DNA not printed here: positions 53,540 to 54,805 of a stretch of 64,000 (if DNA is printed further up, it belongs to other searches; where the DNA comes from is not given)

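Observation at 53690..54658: Candidate microbial-type class I terpene synthase in an amoeboid eukaryote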

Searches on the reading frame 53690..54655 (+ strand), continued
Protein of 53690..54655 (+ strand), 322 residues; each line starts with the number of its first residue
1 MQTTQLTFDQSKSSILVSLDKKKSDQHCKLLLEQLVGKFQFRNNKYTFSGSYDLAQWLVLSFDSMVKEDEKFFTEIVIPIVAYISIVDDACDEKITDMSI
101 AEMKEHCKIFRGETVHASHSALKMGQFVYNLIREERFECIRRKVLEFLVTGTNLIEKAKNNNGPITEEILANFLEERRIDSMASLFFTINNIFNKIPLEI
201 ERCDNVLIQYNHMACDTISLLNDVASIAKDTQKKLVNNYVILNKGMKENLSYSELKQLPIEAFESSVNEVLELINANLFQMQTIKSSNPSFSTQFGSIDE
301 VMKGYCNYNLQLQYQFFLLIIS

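Call 36: list_cluster_members(proteins=[P0004, P0005, P0006, P0007, P0001])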
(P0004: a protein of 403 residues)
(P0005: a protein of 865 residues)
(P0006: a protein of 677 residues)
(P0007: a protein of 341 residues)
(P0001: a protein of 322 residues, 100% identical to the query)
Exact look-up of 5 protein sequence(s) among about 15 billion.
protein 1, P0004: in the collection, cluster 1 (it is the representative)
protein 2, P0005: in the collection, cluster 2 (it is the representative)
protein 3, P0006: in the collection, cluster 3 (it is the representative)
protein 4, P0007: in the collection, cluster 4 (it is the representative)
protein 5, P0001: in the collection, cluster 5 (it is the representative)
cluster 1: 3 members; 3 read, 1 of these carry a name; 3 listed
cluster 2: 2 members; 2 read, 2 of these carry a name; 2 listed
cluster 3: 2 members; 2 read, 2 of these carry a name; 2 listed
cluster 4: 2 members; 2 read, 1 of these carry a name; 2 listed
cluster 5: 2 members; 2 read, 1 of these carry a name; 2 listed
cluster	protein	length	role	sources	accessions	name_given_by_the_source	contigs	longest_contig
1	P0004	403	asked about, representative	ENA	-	-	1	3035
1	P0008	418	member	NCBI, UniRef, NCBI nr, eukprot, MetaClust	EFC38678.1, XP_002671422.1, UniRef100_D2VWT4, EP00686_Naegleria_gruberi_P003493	predicted protein [Naegleria gruberi] | Predicted protein n=1 Tax=Naegleria gruberi TaxID=5762 RepID=D2VWT4_NAEGR | uncharacterized protein NAEGRDRAFT_52878 [Naegleria gruberi]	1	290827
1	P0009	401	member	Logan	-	-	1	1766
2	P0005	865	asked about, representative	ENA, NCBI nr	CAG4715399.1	unnamed protein product [Naegleria fowleri]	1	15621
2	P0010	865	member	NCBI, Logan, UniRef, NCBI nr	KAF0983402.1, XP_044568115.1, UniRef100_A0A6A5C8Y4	hypothetical protein FDP41_010467 [Naegleria fowleri] | Uncharacterized protein n=1 Tax=Naegleria fowleri TaxID=5763 RepID=A0A6A5C8Y4_NAEFO | uncharacterized protein FDP41_010467 [Naegleria fowleri]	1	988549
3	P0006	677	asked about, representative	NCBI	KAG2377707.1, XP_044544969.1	hypothetical protein C9374_009223, partial [Naegleria lovaniensis]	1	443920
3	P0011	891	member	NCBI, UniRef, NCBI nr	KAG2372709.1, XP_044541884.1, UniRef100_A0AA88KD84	hypothetical protein C9374_013610 [Naegleria lovaniensis] | Fatty acid desaturase domain-containing protein n=1 Tax=Naegleria lovaniensis TaxID=51637 ... | uncharacterized protein C9374_013610 [Naegleria lovaniensis]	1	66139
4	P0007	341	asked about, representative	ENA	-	-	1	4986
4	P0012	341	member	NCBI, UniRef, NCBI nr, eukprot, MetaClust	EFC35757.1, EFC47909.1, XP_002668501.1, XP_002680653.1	predicted protein [Naegleria gruberi] | Predicted protein n=1 Tax=Naegleria gruberi TaxID=5762 RepID=D2V660_NAEGR | uncharacterized protein NAEGRDRAFT_54762 [Naegleria gruberi]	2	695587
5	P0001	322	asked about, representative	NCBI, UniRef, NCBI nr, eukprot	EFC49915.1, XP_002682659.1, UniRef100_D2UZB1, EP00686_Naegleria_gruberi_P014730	predicted protein [Naegleria gruberi] | Predicted protein n=1 Tax=Naegleria gruberi TaxID=5762 RepID=D2UZB1_NAEGR | uncharacterized protein NAEGRDRAFT_61874 [Naegleria gruberi]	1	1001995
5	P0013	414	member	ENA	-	-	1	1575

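Call 38: find_encoding_contigs(protein=P0013, flank=3000, max_places=4)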
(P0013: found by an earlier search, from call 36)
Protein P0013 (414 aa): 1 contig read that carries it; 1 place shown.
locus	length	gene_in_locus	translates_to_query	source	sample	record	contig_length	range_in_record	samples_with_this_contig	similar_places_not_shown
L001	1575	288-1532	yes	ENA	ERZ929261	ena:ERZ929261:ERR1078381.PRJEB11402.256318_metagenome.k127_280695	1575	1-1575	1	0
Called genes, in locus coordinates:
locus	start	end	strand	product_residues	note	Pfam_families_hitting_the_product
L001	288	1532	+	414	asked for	PF19086:Terpene_syn_C_2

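Call 44: search_solved_structures(query=A2, max_evalue=1, show_alignments=3)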
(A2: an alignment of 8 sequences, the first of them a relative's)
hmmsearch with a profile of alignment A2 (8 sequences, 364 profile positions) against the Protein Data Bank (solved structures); distinct sequences matched with E-value up to 1: 69 (the best 60 are shown).
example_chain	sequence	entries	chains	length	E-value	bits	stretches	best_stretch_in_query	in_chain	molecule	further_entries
8h6q_A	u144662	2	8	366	2e-06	30.3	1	218-331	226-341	Presilphiperfolan-8-beta-ol synthase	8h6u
9hqi_A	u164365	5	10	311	3.7e-06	29.4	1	80-283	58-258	(+)-T-muurolol synthase ((2E,6E)-farnesyl diphosphate cyclizing)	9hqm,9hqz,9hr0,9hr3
8zwz_A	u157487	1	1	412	3.8e-06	29.4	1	186-313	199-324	Diterpene synthase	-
9hqd_A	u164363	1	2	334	4.4e-06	29.1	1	80-283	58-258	(+)-T-muurolol synthase ((2E,6E)-farnesyl diphosphate cyclizing)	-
1ps1_A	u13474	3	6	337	1.4e-05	27.5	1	230-334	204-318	PENTALENENE SYNTHASE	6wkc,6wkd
9c7k_A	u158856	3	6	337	1.4e-05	27.5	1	230-334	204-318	Pentalenene synthase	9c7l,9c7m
6wke_A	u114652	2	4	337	1.4e-05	27.5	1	230-334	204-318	Pentalenene synthase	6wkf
6wkg_A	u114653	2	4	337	1.4e-05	27.5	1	230-334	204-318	Pentalenene synthase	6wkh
6wki_A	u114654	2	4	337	1.4e-05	27.5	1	230-334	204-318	Pentalenene synthase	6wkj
8jw3_A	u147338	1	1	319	3.3e-05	26.2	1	64-332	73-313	Terpenoid synthase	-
7s5l_A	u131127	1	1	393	4e-05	26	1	84-323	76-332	Cembrene A synthase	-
9c7i_A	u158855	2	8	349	4.1e-05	26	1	187-292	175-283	(+)-caryolan-1-ol synthase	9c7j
1yj4_A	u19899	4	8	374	7.7e-05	25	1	239-354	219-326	Trichodiene synthase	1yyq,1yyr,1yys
1jfa_A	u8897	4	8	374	0.00013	24.2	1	239-354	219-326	TRICHODIENE SYNTHASE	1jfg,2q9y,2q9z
1kiy_A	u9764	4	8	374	0.00014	24.2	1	239-354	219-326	trichodiene synthase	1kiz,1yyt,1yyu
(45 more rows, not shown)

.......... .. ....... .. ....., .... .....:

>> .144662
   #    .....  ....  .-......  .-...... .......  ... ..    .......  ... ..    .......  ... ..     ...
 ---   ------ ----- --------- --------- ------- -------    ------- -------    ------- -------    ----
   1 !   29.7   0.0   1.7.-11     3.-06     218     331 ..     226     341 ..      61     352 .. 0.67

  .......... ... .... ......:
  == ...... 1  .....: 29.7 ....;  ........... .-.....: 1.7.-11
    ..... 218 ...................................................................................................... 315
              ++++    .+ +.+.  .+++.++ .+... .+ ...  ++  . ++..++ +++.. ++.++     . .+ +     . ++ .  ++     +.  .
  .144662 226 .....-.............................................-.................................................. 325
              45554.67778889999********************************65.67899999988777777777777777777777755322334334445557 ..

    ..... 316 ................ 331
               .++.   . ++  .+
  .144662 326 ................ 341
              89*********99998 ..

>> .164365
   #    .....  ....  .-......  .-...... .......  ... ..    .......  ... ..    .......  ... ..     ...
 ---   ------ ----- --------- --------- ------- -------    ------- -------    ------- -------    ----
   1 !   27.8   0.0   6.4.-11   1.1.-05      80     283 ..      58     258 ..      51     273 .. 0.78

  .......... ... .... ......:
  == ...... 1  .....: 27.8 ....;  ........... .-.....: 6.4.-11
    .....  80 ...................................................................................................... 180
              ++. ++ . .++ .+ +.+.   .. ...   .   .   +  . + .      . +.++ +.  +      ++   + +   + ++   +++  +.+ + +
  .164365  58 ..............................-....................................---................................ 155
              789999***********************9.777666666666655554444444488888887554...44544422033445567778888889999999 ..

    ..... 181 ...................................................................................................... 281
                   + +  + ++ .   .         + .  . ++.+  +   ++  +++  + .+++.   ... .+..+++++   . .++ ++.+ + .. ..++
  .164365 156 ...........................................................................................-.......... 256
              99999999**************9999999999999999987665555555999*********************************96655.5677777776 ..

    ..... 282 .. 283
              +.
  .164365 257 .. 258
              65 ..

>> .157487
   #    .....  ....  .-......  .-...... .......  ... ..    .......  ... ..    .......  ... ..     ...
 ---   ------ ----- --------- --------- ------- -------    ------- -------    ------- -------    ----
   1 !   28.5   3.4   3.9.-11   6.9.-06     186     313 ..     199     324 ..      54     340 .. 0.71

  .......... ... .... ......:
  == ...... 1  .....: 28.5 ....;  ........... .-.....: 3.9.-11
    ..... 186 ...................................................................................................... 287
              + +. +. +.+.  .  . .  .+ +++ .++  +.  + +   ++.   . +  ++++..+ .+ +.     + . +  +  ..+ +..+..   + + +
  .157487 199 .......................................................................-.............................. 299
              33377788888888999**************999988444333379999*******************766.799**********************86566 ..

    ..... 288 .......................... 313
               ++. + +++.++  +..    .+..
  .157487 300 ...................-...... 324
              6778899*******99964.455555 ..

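Call 56: find_homologous_proteins(query=A2, max_evalue=0.001)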
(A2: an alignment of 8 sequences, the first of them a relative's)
Query A2 (8 sequences) (322 aa, profile of the alignment): 4 proteins with E <= 0.001 among 5536 candidates.
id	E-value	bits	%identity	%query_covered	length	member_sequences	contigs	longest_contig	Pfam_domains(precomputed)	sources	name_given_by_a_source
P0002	1.8e-136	473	83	96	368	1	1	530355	PF19086.6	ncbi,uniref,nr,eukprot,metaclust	ncbi:predicted protein [Naegleria gruberi]|uniref:Predicted protein n=1 Tax=Naegleria gruberi TaxID=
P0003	2.3e-132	459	70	95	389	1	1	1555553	PF19086.6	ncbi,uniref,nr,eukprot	ncbi:predicted protein [Naegleria gruberi]|uniref:Predicted protein n=1 Tax=Naegleria gruberi TaxID=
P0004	5.0e-131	455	25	66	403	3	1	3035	PF19086.6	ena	-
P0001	1.7e-124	434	100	100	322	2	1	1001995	PF19086.6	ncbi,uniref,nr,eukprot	ncbi:predicted protein [Naegleria gruberi]|uniref:Predicted protein n=1 Tax=Naegleria gruberi TaxID=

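Call 57: predict_structure(alignment_id=A2)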
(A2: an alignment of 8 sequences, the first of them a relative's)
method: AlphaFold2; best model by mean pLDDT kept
length: 322 residues; sequences in the alignment: 8
mean_pLDDT: 80.0   pTM: 0.81
mean pLDDT of the five models: 80.0, 79.7, 76.1, 75.5, 75.2
residues with pLDDT >= 90: 75; 70-90: 187; 50-70: 38; < 50: 22
segments of 3 or more residues with pLDDT < 50: 1-5, 44-46, 200-203, 314-322
pLDDT, mean of each block of 10 residues (from residue 1): 49 68 78 68 54 80 81 85 78 73 91 86 89 90 90 78 84 83 84 74 70 90 86 87 94 91 90 90 91 89 83 47 31
secondary structure, 60 per line:
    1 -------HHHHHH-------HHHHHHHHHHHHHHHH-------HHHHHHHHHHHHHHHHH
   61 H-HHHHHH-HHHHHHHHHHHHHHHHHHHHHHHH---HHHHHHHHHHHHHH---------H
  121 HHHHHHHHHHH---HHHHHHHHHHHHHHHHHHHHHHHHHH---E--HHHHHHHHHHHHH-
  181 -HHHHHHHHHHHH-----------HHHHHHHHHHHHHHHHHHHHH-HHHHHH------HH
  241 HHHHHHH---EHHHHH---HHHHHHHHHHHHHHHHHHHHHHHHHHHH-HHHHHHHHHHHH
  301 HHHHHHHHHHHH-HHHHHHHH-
elements in order: H8-13 H21-36 H44-61 H63-68 H70-93 H97-110 H120-131 H135-160 H167-179 H182-193 H205-225 H227-232 H239-247 H252-256 H260-287 H289-312 H314-321
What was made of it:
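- On Class I terpene synthase, microbial type: Model pLDDT 80, pTM 0.81 (call 57).
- Fold: AF2 with the 8-sequence alignment gives pLDDT 80 and pTM 0.81 (call 57). The replacement tail has no Arg or Tyr-pair equivalent and is predicted with pLDDT below 50 (call 57).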

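Call 60: fold_search(model_id=the predicted structure, library=pdb)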
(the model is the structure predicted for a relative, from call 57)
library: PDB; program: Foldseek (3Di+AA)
matches with E <= 10: 594; with E <= 0.001: 107
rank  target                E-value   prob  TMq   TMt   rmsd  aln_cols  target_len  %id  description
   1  9m25_A                4.3e-06  1.00  0.63  0.66   5.2       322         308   12  Type I diterpene synthase from Streptomyces (released 2026-03-04)
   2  9hqi_A                1.8e-05  1.00  0.63  0.66   4.4       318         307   16  T-Muurolol Synthase from Roseiflexus castenholzii (TmS) in complex with 2,3-DHFPP [P4(3)2(1)2(1)] (released 2025-12-24)
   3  9m25_B                2.0e-05  1.00  0.67  0.70   4.9       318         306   12  Type I diterpene synthase from Streptomyces (released 2026-03-04)
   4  9hqm_B                2.2e-05  1.00  0.67  0.70   4.6       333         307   14  T-Muurolol Synthase from Roseiflexus castenholzii (TmS) in complex with FSPP (released 2025-12-24)
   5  9hqm_A                2.6e-05  1.00  0.64  0.67   4.8       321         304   15  T-Muurolol Synthase from Roseiflexus castenholzii (TmS) in complex with FSPP (released 2025-12-24)
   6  9hqz_A                3.0e-05  1.00  0.63  0.66   5.0       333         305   14  T-Muurolol Synthase from Roseiflexus castenholzii (TmS) in complex with converted 1,2-DHNPP (compound 1) (released 2025-12-24)
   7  9hr0_A                3.1e-05  1.00  0.68  0.71   4.5       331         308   16  T-Muurolol Synthase from Roseiflexus castenholzii (TmS) in complex with converted 10,11-DHFPP (compound 2+) (released 2025-12-24)
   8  8b4l_D                3.7e-05  1.00  0.68  0.72   4.3       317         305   12  Crystal structure of a selenomethionine-labeled hydropyrene synthase (M75L variant) in its closed conformation (released 2023-10-04)
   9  9hqd_A                3.7e-05  1.00  0.66  0.69   4.5       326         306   14  T-Muurolol Synthase from Roseiflexus castenholzii (TmS) in complex with 2,3-DHFPP [P2(1)2(1)2(1)] (released 2025-12-24)
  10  9hqa_A                4.0e-05  1.00  0.69  0.68   3.9       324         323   14  1-Epi-Cubenol Synthase from Nonomuraea coxensis (NcECS) in complex with pyrophosphate (released 2025-12-24)
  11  8b4m_B                4.2e-05  1.00  0.73  0.76   3.4       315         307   13  Crystal structure of a hydropyrene synthase (M75L variant) in its closed conformation (released 2023-10-04)
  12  9c7k_B                4.4e-05  1.00  0.62  0.63   6.3       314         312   13  Crystal structure of pentalenene synthase variant F76A with PEG molecule in the active site (released 2024-11-06)
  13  8b4l_F                4.6e-05  1.00  0.69  0.71   4.3       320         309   12  Crystal structure of a selenomethionine-labeled hydropyrene synthase (M75L variant) in its closed conformation (released 2023-10-04)
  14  9hqa_B                4.6e-05  1.00  0.65  0.65   4.6       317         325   14  1-Epi-Cubenol Synthase from Nonomuraea coxensis (NcECS) in complex with pyrophosphate (released 2025-12-24)
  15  5nx5_B                5.2e-05  1.00  0.64  0.69   4.9       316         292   14  Crystal structure of Linalool/Nerolidol synthase from Streptomyces clavuligerus in complex with 2-fluorogeranyl diphos (released 2017-09-20)
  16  9hqi_B                5.7e-05  1.00  0.62  0.66   4.8       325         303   16  T-Muurolol Synthase from Roseiflexus castenholzii (TmS) in complex with 2,3-DHFPP [P4(3)2(1)2(1)] (released 2025-12-24)
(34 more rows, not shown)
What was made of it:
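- On Class I terpene synthase, microbial type: 107 PDB chains at E<=1e-3, the top 50 all class I TPSs, TM up to 0.73/0.76 (call 60).
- Foldseek finds 107 PDB chains at E<=1e-3, the top 50 all class I terpene synthases, TM up to 0.73/0.76 (call 60). All of the top 50 fold matches of the good model are cyclases (call 60).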

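Call 64: find_encoding_contigs(protein=P0001, flank=10000, max_places=4)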
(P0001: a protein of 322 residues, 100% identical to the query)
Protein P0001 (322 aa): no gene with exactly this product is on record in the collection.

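Call 66: find_related_loci(query=A2, collection=metagenome_contigs, flank=3000)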
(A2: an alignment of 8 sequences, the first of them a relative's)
Query A2 (322 aa) in metagenome_contigs; peptide patterns used: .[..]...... (x = any residue, [..] = any of these).
85 stretches matched a pattern; 1 encode a relative of the query (tblastn E <= 1e-3); 1 distinct loci.
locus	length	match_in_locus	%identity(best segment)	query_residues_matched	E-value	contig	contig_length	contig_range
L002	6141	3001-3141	31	56-106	4e-7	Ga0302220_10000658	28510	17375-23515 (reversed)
